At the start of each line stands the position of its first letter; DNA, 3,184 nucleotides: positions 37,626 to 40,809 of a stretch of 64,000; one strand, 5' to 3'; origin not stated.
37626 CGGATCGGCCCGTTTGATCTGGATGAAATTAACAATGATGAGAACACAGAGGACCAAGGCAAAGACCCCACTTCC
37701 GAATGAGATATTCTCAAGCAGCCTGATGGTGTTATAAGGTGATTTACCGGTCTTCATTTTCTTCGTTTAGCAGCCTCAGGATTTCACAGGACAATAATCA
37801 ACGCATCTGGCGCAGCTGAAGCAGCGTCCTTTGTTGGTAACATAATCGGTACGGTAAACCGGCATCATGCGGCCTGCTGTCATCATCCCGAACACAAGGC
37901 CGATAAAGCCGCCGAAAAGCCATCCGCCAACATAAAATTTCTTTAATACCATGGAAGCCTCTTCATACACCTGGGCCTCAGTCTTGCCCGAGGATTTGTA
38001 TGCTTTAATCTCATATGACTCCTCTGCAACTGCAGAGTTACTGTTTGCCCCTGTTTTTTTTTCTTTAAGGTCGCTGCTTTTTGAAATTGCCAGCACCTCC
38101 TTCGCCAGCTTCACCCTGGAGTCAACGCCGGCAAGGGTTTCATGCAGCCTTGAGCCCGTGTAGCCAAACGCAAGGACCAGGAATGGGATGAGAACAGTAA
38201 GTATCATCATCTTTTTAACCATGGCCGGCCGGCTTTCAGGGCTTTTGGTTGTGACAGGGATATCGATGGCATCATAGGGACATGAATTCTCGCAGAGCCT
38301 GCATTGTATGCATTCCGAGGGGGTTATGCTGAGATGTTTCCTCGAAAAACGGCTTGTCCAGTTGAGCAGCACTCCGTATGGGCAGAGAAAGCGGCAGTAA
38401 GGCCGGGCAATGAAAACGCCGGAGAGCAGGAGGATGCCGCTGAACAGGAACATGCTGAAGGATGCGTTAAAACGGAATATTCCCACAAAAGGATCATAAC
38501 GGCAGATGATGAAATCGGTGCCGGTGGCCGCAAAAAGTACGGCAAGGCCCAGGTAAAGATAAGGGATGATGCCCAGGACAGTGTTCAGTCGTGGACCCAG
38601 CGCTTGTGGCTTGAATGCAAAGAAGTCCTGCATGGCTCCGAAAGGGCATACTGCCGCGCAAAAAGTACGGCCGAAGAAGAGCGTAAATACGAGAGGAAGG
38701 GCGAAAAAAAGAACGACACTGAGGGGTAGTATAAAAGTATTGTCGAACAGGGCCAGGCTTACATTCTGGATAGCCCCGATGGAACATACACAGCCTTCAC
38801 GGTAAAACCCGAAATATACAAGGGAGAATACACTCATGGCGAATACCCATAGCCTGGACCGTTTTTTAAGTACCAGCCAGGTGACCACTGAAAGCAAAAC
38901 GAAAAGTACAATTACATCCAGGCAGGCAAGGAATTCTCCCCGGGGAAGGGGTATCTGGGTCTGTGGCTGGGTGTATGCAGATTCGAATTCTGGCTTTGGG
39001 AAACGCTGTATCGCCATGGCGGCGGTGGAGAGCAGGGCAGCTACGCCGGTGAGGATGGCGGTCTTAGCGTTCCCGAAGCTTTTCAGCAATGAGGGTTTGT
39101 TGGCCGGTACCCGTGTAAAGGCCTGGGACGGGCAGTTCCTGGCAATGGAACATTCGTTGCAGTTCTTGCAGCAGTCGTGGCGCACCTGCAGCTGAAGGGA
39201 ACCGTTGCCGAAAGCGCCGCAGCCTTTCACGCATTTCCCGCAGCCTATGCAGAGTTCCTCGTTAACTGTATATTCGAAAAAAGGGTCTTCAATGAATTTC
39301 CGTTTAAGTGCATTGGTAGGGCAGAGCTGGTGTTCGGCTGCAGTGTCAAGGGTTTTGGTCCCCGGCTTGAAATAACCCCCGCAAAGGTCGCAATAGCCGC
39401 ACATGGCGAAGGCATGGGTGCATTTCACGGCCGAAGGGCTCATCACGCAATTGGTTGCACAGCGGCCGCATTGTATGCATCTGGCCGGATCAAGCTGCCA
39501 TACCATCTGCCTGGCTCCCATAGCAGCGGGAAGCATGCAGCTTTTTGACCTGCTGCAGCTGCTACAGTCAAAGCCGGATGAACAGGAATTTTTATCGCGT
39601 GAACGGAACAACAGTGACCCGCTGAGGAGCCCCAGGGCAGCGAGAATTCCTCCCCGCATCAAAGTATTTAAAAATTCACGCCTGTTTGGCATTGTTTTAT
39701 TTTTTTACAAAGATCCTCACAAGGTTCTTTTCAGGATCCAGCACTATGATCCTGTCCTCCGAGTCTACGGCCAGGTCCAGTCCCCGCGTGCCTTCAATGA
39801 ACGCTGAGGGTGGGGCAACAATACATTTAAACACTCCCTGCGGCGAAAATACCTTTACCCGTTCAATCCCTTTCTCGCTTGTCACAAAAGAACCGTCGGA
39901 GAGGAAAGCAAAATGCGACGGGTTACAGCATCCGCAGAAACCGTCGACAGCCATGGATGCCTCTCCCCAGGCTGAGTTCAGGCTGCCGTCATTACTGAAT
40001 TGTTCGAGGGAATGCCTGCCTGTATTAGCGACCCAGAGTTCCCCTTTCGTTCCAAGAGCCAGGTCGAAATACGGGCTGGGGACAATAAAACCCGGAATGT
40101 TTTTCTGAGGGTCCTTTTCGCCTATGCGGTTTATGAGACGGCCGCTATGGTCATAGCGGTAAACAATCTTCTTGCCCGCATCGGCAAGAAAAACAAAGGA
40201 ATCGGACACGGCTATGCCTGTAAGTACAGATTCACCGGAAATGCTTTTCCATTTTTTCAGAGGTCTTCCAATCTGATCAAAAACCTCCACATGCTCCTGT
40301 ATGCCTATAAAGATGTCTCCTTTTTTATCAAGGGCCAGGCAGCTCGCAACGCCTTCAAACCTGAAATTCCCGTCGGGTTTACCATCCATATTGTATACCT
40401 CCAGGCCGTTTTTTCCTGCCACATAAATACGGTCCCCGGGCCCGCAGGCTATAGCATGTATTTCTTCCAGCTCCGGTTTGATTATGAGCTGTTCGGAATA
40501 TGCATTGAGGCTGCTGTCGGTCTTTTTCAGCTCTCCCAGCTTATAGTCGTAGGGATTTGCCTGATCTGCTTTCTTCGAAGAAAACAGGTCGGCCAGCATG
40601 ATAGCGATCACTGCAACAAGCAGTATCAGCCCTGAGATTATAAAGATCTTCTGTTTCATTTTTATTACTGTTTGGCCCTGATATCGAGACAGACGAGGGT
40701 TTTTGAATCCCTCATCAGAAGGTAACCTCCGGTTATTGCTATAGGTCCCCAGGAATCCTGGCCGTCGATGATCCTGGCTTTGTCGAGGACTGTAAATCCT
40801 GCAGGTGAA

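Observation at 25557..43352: Eleven-gene translationally coupled cluster joining five periplasmic beta-propellers to an NAD(P)H/ferredoxin flavoprotein module, a Tat polyferredoxin, a glycosyltransferase and an ABC exporter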

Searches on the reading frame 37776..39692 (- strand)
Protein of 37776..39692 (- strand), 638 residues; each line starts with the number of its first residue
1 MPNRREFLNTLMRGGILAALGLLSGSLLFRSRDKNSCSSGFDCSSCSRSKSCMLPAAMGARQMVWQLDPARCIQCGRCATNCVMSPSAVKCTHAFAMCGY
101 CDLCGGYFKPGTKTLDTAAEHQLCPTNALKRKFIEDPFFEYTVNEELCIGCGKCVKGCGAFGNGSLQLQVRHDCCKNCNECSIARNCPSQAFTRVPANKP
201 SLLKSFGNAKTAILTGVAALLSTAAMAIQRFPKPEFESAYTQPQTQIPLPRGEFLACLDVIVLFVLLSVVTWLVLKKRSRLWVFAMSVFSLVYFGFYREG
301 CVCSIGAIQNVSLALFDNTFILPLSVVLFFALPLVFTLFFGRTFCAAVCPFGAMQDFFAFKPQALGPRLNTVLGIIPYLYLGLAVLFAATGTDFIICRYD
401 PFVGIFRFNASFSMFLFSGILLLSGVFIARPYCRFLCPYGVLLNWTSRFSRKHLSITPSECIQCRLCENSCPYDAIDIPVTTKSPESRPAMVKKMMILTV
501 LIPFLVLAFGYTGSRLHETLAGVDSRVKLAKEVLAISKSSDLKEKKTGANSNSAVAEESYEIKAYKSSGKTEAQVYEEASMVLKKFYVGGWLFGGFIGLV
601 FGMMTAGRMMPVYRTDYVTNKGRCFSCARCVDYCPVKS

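Call 4: search_protein_families(library=pfam, proteins=[window:37776-39692:-], max_evalue=0.01)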
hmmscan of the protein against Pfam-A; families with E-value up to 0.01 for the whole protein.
window:37776-39692:- (638 aa): 10 families
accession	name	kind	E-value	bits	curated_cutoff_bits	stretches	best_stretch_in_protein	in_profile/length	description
PF12801.12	Fer4_5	-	4.9e-15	55.7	22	2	323-359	2-38/48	4Fe-4S binding domain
PF12838.12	Fer4_7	-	2.3e-14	54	27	2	433-475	8-52/52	4Fe-4S dicluster domain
PF00037.32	Fer4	-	6.9e-14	51.4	21.1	3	456-477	3-24/24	4Fe-4S binding domain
PF12837.12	Fer4_6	-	1.2e-10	41.3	25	3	458-476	6-24/24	4Fe-4S binding domain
PF13187.11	Fer4_9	-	9.9e-08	32.3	27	1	433-476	8-52/52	4Fe-4S dicluster domain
PF14697.11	Fer4_21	-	1.6e-07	31.7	35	2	143-189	3-53/59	4Fe-4S dicluster domain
PF25160.1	LdpA_Fe-S-bd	-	0.00012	22.2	27.6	1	122-158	11-38/49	LdpA Fe-S cluster-binding domain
PF12797.12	Fer4_2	-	0.0017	18.6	24.5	0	456-473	5-22/22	4Fe-4S binding domain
PF12800.12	Fer4_4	-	0.0018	18.9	24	1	458-474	1-17/17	4Fe-4S binding domain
PF13237.11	Fer4_10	-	0.0058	17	25.5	1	454-473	2-21/53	4Fe-4S dicluster domain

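Call 5: search_protein_families(library=ncbifam, proteins=[window:37776-39692:-], max_evalue=0.01)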
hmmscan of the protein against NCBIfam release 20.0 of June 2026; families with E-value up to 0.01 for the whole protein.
window:37776-39692:- (638 aa): 24 families
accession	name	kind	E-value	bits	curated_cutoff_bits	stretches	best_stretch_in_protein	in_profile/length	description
NF007013.0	PRK09477.1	equivalog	5.2e-11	42.2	234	1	333-476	93-241/286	quinol dehydrogenase ferredoxin subunit NapH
NF046105.1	TransRegNosR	equivalog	1.5e-10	40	1000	1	258-477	409-645/680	transcriptional regulator NosR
TIGR02163.1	napH_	subfamily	2e-10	40.6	213.05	1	333-476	70-218/255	NapH/MauN family ferredoxin-type protein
NF040864.1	HgcB_ferredoxin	equivalog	7.2e-08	32.2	99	2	432-479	21-64/93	mercury methylation ferredoxin HgcB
NF058577.1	FdxA_fam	equivalog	6.5e-07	29.5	65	2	459-476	7-24/52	4Fe-4S ferredoxin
TIGR01971.1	NuoI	subfamily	3e-06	26.8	113.05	1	450-478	72-100/121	NADH-quinone oxidoreductase, chain I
NF045490.1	FdxA_Protbact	equivalog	8.9e-05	22.7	135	1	452-478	31-57/104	ferredoxin FdxA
TIGR02951.1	DMSO_dmsB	equivalog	0.00011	22.3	214.1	1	421-478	60-114/161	DMSO/selenate family reductase complex B subunit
TIGR02936.1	fdxN_nitrog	equivalog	0.00015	21.8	80.55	1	137-159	12-34/91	ferredoxin III, nif-specific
TIGR01944.1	rnfB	subfamily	0.00023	20.8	68.7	0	456-483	110-167/190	RnfABCDGE type electron transport complex subunit B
NF042909.1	FMH_DH_FwdF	exception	0.00032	19.9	375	1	453-484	132-163/336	tungsten-dependent formylmethanofuran dehydrogenase subunit FwdF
NF009053.0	PRK12387.1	subfamily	0.00068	19.4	204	0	456-478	35-57/180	formate hydrogenlyase complex iron-sulfur subunit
TIGR02494.1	PFLE_PFLC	subfamily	0.00071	18.9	174.35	0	142-195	44-100/293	glycyl-radical enzyme activating protein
NF038196.1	ferrodoxin_EFR1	subfamily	0.00086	19.4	75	1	450-478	176-203/242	EFR1 family ferrodoxin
TIGR04105.1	FeFe_hydrog_B1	subfamily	0.0011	17.7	450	1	448-476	131-159/462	monomeric [FeFe] hydrogenase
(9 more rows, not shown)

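Call 9: find_homologous_proteins(query=window:37776-39692:-, max_evalue=1e-10)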
Query window:37776-39692:- (638 aa): 7307 proteins with E <= 1e-10 among 8000 candidates; the best 120 are listed.
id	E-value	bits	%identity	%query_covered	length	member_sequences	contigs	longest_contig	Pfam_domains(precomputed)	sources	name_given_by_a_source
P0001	0.0e+0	1473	100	100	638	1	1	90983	PF14697.12,PF12801.13,PF12837.13,PF00037.33,PF12838.13,PF13187.12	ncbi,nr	ncbi:MAG: 4Fe-4S binding protein [Bacteroidetes bacterium]|nr:4Fe-4S binding protein [Bacteroidota b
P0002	0.0e+0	1283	86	100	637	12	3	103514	PF14697.12,PF12801.13,PF12837.13,PF00037.33,PF12838.13,PF25160.2,PF13237.12,PF13187.12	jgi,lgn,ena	-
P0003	0.0e+0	1249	83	100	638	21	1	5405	PF14697.12,PF12801.13,PF12837.13,PF00037.33,PF12838.13,PF25160.2,PF13237.12,PF13187.12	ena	-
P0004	3.2e-263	893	60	99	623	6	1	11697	PF14697.12,PF12801.13,PF12837.13,PF00037.33,PF12838.13,PF25160.2,PF13237.12,PF13187.12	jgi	jgi:ferredoxin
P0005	9.6e-251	852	87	67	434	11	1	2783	PF14697.12,PF12801.13,PF12837.13,PF00037.33,PF13484.12,PF12838.13,PF13237.12,PF13183.12,PF13187.12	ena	-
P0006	3.9e-238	810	84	66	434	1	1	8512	PF14697.12,PF12801.13,PF00037.33,PF13484.12,PF12838.13,PF13237.12,PF13183.12,PF13187.12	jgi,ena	-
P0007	7.6e-238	809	80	71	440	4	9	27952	PF14697.12,PF12801.13,PF00037.33,PF13484.12,PF12838.13,PF13237.12,PF13187.12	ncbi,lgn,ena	-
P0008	2.8e-234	797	80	67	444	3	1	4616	PF14697.12,PF12801.13,PF00037.33,PF13484.12,PF12838.13,PF13237.12,PF13187.12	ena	-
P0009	3.7e-233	794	82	66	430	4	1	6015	PF14697.12,PF12801.13,PF00037.33,PF13484.12,PF12838.13,PF13237.12,PF13187.12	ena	-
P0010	1.0e-232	792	78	71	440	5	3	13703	PF14697.12,PF12801.13,PF00037.33,PF13484.12,PF12838.13,PF13237.12,PF13183.12,PF13187.12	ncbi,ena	-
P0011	7.5e-231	786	82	65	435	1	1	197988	PF14697.12,PF12801.13,PF00037.33,PF13484.12,PF12838.13,PF13237.12,PF13183.12,PF13187.12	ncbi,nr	ncbi:MAG: 4Fe-4S binding protein [Bacteroidetes bacterium]|nr:4Fe-4S binding protein [Bacteroidota b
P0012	8.5e-231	786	80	68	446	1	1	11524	PF14697.12,PF12801.13,PF00037.33,PF13484.12,PF12838.13,PF13237.12,PF13183.12,PF13187.12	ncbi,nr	ncbi:MAG: 4Fe-4S binding protein [Bacteroidetes bacterium]|nr:4Fe-4S binding protein [Bacteroidota b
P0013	2.2e-228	778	83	64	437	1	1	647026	PF14697.12,PF12801.13,PF00037.33,PF13484.12,PF12838.13,PF13237.12,PF13183.12,PF13187.12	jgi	-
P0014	3.7e-228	777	82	64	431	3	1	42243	PF14697.12,PF12801.13,PF00037.33,PF13484.12,PF12838.13,PF13237.12,PF13183.12,PF13187.12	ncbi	ncbi:MAG: 4Fe-4S binding protein [Bacteroidota bacterium]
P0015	3.0e-224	764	76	67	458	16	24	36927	PF14697.12,PF12801.13,PF12837.13,PF00037.33,PF13484.12,PF12838.13,PF13237.12,PF13183.12,PF13187.12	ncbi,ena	-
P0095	1.6e-184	633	66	65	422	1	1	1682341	PF14697.12,PF12801.13,PF12837.13,PF00037.33,PF13484.12,PF12838.13,PF13237.12,PF13183.12,PF13187.12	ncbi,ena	-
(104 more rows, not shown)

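Call 10: find_encoding_contigs(protein=P0095, flank=10000, max_places=2)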
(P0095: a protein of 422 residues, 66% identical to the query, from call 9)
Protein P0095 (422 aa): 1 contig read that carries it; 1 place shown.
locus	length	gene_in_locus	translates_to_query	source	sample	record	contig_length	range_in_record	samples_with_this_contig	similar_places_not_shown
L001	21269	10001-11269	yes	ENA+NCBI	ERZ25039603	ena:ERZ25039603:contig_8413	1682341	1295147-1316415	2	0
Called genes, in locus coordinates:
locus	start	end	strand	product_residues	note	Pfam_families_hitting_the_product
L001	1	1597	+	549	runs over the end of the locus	PF00342:PGI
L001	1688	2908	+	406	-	PF13570:Beta-prop_ACSF4, PF13360:PQQ_2, PF01011:PQQ (faint)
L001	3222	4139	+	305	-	PF13570:Beta-prop_ACSF4 (faint), PF01011:PQQ (faint), PF13360:PQQ_2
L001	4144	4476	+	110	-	-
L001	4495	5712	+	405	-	PF13570:Beta-prop_ACSF4 (weak), PF13360:PQQ_2, PF01011:PQQ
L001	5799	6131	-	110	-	PF01934:HepT-like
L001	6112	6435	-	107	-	PF01909:NTP_transf_2, PF18765:Polbeta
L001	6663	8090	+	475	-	PF13360:PQQ_2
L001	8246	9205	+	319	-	-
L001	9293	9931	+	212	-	PF00037:Fer4 (faint), PF12837:Fer4_6 (faint)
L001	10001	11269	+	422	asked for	PF12801:Fer4_5, PF14697:Fer4_21 (faint), PF12837:Fer4_6 (faint), PF12838:Fer4_7 (faint), PF13183:Fer4_8 (faint), PF13187:Fer4_9 (faint), PF12801:Fer4_5 (weak), PF00037:Fer4 (weak), +2 more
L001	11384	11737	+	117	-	PF05635:23S_rRNA_IVP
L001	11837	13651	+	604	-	PF01011:PQQ (faint), PF13360:PQQ_2, PF13570:Beta-prop_ACSF4 (weak), PF13360:PQQ_2 (weak)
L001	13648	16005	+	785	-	PF01257:2Fe-2S_thioredx, PF01512:Complex1_51K, PF10531:SLBB (faint), PF10589:NADH_4Fe-4S, PF12838:Fer4_7, PF13237:Fer4_10 (weak), PF14697:Fer4_21, PF00037:Fer4 (weak)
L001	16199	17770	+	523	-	PF13510:Fer2_4, PF14691:Fer4_20, PF00890:FAD_binding_2 (weak), PF01266:DAO (weak), PF07992:Pyr_redox_2 (faint), PF13450:NAD_binding_8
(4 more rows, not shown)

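Call 11: find_encoding_contigs(protein=P0011, flank=10000, max_places=2)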
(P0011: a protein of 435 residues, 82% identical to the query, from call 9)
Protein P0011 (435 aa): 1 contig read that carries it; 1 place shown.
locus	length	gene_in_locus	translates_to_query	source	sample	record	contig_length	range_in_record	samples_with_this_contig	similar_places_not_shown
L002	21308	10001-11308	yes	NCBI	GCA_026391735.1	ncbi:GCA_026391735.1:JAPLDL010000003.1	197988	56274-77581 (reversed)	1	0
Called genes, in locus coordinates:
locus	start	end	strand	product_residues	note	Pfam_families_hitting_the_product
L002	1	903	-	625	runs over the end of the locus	PF00005:ABC_tran, PF02463:SMC_N (faint), PF13555:AAA_29 (faint), PF13304:AAA_21 (faint), PF12848:ABC_tran_Xtn, PF00005:ABC_tran, PF16326:ABC_tran_CTD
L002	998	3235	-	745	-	PF01734:Patatin, PF19143:Omp85_2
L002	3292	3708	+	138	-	PF00472:RF-1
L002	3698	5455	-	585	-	PF04851:ResIII, PF00270:DEAD, PF00271:Helicase_C, PF28538:Helicase_helical, PF03880:DbpA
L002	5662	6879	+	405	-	PF13570:Beta-prop_ACSF4, PF13360:PQQ_2, PF01011:PQQ (faint)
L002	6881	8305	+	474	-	PF13360:PQQ_2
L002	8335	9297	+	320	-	PF01436:NHL (faint)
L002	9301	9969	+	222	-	PF12838:Fer4_7 (faint), PF00037:Fer4 (faint), PF12837:Fer4_6 (faint)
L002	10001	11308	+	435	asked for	PF12801:Fer4_5, PF12838:Fer4_7 (faint), PF13484:Fer4_16 (faint), PF14697:Fer4_21 (faint), PF13183:Fer4_8 (faint), PF13187:Fer4_9 (faint), PF12801:Fer4_5 (weak), PF00037:Fer4 (weak), +1 more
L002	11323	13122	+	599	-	PF13360:PQQ_2, PF01011:PQQ (faint), PF13360:PQQ_2, PF13570:Beta-prop_ACSF4, PF13360:PQQ_2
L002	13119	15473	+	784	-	PF01257:2Fe-2S_thioredx, PF01512:Complex1_51K, PF10589:NADH_4Fe-4S, PF12838:Fer4_7, PF13187:Fer4_9 (weak), PF14697:Fer4_21, PF00037:Fer4 (weak)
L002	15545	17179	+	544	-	PF13510:Fer2_4, PF14691:Fer4_20, PF01266:DAO (weak), PF07992:Pyr_redox_2 (weak), PF13450:NAD_binding_8 (weak)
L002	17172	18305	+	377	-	-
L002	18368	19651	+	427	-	PF13439:Glyco_transf_4, PF13579:Glyco_trans_4_4, PF00534:Glycos_transf_1, PF13692:Glyco_trans_1_4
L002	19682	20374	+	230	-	PF00005:ABC_tran, PF13304:AAA_21 (faint)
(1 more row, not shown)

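Call 33: search_solved_structures(query=window:37776-39692:-, max_evalue=0.001)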
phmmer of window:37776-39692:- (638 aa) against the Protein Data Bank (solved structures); distinct sequences matched with E-value up to 0.001: 3.
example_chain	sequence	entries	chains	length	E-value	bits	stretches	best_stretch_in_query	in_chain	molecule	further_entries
5t5i_F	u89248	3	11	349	6.2e-06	28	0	454-489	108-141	Tungsten formylmethanofuran dehydrogenase subunit fwdF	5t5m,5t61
9sw6_H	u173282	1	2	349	5.3e-05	25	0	454-489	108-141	Tungsten formylmethanofuran dehydrogenase, subunit F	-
9mqx_E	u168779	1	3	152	0.00022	22.9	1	64-205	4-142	Fe-S-cluster-containing hydrogenase subunit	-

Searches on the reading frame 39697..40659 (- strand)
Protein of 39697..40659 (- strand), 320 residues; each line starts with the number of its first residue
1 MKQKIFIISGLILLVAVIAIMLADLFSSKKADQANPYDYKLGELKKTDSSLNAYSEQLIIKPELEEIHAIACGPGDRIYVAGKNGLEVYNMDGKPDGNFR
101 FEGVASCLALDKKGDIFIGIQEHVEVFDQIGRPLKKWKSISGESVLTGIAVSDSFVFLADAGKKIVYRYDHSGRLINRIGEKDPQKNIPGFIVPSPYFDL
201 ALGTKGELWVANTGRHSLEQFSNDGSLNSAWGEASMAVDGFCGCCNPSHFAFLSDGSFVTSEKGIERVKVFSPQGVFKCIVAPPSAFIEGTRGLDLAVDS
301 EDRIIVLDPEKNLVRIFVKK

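Call 4: search_protein_families(library=pfam, proteins=[window:39697-40659:-], max_evalue=0.01)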
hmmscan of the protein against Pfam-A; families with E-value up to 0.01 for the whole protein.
window:39697-40659:- (320 aa): 1 family
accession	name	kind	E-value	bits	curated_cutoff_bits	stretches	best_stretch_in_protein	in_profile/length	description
PF01436.27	NHL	-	9.4e-10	38.5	20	0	199-221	6-28/28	NHL repeat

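Call 5: search_protein_families(library=ncbifam, proteins=[window:39697-40659:-], max_evalue=0.01)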
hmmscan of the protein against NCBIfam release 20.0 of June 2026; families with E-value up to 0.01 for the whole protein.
window:39697-40659:- (320 aa): 2 families
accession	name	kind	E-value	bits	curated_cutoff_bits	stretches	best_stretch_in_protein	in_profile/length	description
NF035926.1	scyF_NHL_VPEP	equivalog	2.7e-06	26.8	350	1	110-319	64-275/376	scytonemin biosynthesis PEP-CTERM protein ScyF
NF047780.1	LIC12708_fam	subfamily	0.006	15.5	150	0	145-191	58-103/391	LIC_12708 family protein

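Call 32: search_solved_structures(query=window:39697-40659:-, max_evalue=1)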
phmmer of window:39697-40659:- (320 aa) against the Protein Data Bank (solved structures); distinct sequences matched with E-value up to 1: 14.
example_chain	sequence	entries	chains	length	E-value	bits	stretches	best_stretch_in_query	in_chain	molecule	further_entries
7qrw_A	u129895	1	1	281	8.7e-11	45.1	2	148-309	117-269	Isoform 4 of Tripartite motif-containing protein 3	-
7b96_A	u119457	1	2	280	1.3e-09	41.2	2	165-315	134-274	Isoform 2 of Tripartite motif-containing protein 2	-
7qrv_A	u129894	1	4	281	1.3e-09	41.2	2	165-315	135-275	Tripartite motif-containing protein 2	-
7b2r_A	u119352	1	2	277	1.5e-09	41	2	156-313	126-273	Tripartite motif-containing protein 2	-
6fpt_A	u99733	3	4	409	3.4e-09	39.8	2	173-317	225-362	E3 ubiquitin-protein ligase TRIM71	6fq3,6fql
8j72_A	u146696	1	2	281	1.2e-08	38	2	173-317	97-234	E3 ubiquitin-protein ligase TRIM71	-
7qrx_A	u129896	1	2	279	2.6e-08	36.9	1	173-317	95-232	E3 ubiquitin-protein ligase TRIM71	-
9jur_A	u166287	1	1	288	3e-08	36.7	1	173-317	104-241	E3 ubiquitin-protein ligase TRIM71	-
6d69_A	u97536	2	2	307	8.2e-07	32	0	199-277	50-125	NHL Repeat Region of D. melanogaster Thin | Thin, isoform D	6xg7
8prs_A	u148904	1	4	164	0.00044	23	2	71-175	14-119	nvBagel4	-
9ifo_A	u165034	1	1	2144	0.00079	22.2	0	199-282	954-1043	Teneurin-Like Protein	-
9pt5_A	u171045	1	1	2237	0.00084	22.1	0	199-283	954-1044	Teneurin-like protein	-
7nyq_A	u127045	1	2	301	0.0026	20.5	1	200-315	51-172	Meiotic P26, isoform C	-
8pra_A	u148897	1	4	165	0.0054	19.5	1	71-154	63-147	Cell surface protein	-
